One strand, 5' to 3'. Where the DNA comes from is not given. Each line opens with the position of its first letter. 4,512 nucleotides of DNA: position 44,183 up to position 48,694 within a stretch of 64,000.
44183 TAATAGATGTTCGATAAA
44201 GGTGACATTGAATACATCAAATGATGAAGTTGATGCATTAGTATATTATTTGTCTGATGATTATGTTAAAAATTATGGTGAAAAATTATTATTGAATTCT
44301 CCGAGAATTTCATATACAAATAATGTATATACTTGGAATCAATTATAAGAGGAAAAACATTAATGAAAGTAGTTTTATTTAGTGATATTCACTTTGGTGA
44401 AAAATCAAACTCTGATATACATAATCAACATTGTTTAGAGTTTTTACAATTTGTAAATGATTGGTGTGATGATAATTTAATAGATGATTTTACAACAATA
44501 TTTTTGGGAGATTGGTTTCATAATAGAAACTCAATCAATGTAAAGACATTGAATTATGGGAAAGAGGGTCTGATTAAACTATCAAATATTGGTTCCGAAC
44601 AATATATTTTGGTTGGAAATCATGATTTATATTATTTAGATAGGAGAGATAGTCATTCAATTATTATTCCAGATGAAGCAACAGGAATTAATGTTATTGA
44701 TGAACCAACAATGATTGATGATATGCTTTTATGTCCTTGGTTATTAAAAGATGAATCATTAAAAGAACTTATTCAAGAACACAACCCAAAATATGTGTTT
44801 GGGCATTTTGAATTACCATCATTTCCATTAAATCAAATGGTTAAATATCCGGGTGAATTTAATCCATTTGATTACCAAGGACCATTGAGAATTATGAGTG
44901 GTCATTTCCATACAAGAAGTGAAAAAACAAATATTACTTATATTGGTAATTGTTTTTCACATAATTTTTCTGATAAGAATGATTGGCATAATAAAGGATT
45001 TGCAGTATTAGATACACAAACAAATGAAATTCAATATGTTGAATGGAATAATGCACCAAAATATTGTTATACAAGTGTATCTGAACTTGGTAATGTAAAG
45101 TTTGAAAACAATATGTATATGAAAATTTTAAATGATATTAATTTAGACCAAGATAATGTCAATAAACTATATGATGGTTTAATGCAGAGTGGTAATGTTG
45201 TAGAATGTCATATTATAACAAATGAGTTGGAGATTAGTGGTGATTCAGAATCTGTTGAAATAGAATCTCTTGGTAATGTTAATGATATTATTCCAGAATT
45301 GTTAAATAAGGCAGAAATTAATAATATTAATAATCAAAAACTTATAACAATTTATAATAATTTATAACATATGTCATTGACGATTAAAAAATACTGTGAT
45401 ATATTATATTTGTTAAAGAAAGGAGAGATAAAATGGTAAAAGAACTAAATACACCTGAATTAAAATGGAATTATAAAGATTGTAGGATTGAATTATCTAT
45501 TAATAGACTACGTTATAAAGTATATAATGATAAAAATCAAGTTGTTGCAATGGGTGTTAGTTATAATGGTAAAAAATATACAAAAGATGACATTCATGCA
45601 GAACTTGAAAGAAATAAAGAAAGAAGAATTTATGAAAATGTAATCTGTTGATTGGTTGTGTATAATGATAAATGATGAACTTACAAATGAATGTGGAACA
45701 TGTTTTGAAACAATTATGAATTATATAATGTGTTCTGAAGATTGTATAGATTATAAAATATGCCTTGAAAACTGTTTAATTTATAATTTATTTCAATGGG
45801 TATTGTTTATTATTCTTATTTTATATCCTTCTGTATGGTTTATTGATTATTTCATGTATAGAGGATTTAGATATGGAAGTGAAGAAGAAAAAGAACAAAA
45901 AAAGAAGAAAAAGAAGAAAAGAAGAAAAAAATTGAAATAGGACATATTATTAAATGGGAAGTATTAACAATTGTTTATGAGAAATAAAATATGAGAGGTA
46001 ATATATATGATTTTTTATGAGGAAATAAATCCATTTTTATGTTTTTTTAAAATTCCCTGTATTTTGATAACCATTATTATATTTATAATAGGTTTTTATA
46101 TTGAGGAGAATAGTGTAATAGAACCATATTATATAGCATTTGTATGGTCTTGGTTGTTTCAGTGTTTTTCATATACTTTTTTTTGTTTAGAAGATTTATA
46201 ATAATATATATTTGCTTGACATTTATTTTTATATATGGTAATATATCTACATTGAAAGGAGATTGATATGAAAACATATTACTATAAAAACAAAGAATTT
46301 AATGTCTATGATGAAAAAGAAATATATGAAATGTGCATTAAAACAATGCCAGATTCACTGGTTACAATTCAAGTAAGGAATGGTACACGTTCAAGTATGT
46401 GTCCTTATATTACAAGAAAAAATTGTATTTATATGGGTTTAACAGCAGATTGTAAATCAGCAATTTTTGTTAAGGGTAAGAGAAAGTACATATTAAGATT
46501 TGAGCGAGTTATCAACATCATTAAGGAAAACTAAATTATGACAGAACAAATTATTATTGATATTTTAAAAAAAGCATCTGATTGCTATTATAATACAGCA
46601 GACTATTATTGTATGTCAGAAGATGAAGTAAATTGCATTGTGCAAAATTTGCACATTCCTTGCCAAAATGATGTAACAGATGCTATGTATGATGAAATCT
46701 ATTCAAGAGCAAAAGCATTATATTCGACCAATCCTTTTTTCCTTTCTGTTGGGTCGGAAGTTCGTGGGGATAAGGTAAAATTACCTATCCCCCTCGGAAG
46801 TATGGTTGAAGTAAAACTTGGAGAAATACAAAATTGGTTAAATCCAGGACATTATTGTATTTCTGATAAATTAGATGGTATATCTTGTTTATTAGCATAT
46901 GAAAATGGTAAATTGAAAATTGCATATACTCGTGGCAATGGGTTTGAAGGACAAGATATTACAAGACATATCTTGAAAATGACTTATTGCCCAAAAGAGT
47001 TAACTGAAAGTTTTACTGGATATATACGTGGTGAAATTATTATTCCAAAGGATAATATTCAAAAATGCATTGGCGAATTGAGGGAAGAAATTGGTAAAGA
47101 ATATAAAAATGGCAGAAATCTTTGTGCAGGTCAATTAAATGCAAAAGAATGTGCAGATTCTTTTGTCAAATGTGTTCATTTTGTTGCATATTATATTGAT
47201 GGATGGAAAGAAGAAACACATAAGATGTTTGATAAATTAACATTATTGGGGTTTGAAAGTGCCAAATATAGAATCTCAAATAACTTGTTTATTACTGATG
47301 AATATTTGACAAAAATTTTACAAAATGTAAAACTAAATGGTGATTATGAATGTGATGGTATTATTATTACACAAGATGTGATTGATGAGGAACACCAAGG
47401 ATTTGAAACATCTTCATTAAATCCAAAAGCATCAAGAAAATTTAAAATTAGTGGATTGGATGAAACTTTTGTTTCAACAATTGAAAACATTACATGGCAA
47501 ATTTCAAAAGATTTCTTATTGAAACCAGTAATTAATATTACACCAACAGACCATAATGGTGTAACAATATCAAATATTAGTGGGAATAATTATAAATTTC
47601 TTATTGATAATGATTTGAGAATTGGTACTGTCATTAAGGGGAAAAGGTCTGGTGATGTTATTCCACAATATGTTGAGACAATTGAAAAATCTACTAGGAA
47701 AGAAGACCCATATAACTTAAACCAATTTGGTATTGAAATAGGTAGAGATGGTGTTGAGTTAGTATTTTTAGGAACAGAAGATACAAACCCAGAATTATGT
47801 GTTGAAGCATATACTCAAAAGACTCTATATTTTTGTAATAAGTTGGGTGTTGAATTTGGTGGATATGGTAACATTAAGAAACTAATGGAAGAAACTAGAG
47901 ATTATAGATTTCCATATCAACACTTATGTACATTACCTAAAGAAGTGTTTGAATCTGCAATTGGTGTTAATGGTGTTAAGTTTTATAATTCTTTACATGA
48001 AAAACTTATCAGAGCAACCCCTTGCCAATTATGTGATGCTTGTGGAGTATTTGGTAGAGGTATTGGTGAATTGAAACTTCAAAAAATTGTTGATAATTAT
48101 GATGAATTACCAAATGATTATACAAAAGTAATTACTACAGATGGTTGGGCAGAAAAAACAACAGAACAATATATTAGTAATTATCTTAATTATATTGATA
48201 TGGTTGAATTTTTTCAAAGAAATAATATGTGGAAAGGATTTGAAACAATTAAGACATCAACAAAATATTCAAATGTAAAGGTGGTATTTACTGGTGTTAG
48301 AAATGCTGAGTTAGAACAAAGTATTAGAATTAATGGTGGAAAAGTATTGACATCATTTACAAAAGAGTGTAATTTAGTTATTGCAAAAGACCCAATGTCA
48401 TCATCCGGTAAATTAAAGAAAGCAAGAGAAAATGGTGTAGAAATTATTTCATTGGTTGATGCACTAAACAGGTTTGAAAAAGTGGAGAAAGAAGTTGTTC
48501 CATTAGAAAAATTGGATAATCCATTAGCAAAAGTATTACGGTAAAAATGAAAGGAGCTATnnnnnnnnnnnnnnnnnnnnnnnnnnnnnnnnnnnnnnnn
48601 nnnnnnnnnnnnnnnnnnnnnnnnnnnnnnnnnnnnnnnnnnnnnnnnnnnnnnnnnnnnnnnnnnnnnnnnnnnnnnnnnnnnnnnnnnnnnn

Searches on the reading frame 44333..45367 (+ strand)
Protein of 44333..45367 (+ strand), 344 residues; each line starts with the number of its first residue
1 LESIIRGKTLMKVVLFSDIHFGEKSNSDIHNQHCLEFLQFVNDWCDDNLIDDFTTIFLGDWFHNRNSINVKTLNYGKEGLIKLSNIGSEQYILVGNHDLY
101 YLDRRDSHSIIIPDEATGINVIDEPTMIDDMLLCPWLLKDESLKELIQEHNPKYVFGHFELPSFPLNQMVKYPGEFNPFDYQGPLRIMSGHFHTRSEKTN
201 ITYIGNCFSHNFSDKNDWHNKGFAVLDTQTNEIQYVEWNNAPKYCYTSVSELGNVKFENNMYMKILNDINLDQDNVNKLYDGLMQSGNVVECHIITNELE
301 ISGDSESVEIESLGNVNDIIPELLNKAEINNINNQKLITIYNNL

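Call 25: search_protein_families(library=phrogs, proteins=[window:44333-45367:+], max_evalue=0.00001)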
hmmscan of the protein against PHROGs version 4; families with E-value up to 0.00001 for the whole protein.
window:44333-45367:+ (344 aa): 1 family
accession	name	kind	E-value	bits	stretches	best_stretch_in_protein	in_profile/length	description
phrog_100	-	DNA, RNA and nucleotide metabolism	4.5e-53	181.9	1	11-340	29-367/989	SbcD-like subunit of palindrome specific endonuclease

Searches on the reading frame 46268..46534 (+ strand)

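Call 3: search_protein_families(library=pfam, proteins=[window:46268-46534:+], max_evalue=0.1)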
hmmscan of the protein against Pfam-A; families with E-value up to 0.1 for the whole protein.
window:46268-46534:+ (88 aa): 0 families

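Call 4: search_protein_families(library=phrogs, proteins=[window:46268-46534:+], max_evalue=0.01)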
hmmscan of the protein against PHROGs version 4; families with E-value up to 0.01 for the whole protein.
window:46268-46534:+ (88 aa): 1 family
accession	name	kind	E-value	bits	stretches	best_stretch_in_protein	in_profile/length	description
phrog_31779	-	unknown function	0.004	18.4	1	6-59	22-73/76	-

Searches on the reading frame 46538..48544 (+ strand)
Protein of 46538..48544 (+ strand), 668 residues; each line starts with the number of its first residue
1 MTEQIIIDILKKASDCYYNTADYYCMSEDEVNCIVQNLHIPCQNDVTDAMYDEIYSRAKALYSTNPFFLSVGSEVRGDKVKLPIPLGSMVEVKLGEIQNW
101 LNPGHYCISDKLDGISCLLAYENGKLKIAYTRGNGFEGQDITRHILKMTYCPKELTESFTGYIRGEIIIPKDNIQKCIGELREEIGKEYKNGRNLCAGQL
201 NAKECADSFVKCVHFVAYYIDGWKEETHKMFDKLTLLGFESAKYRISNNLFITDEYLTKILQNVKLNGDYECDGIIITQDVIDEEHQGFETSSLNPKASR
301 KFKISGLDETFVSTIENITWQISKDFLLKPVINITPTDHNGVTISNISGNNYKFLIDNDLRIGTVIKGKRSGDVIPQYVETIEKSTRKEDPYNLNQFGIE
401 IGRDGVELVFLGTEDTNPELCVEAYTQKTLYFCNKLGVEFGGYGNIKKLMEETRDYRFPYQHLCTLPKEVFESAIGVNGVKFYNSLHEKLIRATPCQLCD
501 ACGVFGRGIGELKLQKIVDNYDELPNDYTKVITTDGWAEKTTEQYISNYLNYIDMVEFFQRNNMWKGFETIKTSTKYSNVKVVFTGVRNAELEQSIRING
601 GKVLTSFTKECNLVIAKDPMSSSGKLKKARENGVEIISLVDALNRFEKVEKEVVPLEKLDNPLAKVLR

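Call 3: search_protein_families(library=pfam, proteins=[window:46538-48544:+], max_evalue=0.1)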
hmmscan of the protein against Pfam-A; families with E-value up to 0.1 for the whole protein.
window:46538-48544:+ (668 aa): 4 families
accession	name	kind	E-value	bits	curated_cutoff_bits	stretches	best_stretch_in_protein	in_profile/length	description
PF01653.23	DNA_ligase_aden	-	3.5e-25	89.4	27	1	105-283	43-230/253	NAD-dependent DNA ligase adenylation domain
PF03120.22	DNA_ligase_OB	-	4.8e-11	42.8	32.9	1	313-387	2-76/79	NAD-dependent DNA ligase OB-fold domain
PF00533.33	BRCT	-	3.5e-09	37.2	21.3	1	573-638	2-70/78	BRCA1 C Terminus (BRCT) domain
PF12738.14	PTCB-BRCT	-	0.00019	21.8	22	1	585-639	9-61/63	twin BRCT domain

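Call 4: search_protein_families(library=phrogs, proteins=[window:46538-48544:+], max_evalue=0.01)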
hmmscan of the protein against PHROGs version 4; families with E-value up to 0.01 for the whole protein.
window:46538-48544:+ (668 aa): 4 families
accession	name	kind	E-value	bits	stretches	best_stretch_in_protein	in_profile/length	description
phrog_3869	-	DNA, RNA and nucleotide metabolism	2.1e-102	344.8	1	6-646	12-653/656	NAD-dependent DNA ligase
phrog_3359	-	DNA, RNA and nucleotide metabolism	3.9e-26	93.1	1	47-383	23-324/325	NAD-dependent DNA ligase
phrog_3498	-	DNA, RNA and nucleotide metabolism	1.1e-09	39.4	1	432-647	42-254/256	NAD-dependent DNA ligase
phrog_2561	-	DNA, RNA and nucleotide metabolism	1.3e-08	36.2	1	543-638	60-152/167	DNA ligase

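Call 52: find_related_loci(query=window:46538-48544:+, collection=viral_contigs, flank=6000)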
Query window:46538-48544:+ (668 aa) in viral_contigs; peptide patterns used: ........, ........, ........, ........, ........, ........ (x = any residue, [..] = any of these).
20 stretches matched a pattern, but none encodes a relative of the query by tblastn (E <= 1e-3).
